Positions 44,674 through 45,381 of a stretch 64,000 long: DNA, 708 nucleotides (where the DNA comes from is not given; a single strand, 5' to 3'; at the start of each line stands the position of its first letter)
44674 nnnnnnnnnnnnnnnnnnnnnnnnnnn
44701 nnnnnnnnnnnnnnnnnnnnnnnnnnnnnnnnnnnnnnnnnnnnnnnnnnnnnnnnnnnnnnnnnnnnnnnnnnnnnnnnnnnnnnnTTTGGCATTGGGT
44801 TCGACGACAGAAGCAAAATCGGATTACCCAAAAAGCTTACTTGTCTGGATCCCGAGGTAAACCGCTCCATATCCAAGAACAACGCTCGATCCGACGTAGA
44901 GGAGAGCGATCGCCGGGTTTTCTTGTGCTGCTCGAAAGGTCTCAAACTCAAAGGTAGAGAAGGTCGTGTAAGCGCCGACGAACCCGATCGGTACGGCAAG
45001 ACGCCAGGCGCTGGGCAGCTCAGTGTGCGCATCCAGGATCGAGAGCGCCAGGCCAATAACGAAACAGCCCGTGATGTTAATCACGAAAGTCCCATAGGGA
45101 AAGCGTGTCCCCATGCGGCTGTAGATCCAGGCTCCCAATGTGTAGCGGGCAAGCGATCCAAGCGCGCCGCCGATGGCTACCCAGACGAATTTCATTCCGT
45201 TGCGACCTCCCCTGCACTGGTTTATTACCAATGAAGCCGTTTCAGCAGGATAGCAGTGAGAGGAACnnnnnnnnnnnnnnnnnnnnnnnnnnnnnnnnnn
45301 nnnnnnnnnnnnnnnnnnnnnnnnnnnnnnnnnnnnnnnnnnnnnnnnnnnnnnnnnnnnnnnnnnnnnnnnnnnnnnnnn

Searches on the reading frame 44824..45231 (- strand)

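Call 58: search_protein_families(library=pfam, proteins=[window:44824-45231:-], max_evalue=0.001)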
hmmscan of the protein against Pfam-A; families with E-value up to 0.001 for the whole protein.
window:44824-45231:- (135 aa): 1 family
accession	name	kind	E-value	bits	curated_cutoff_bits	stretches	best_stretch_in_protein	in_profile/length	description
PF02537.21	CRCB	-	3.5e-28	98.4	32.9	1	16-128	1-103/103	CrcB-like protein, Camphor Resistance (CrcB)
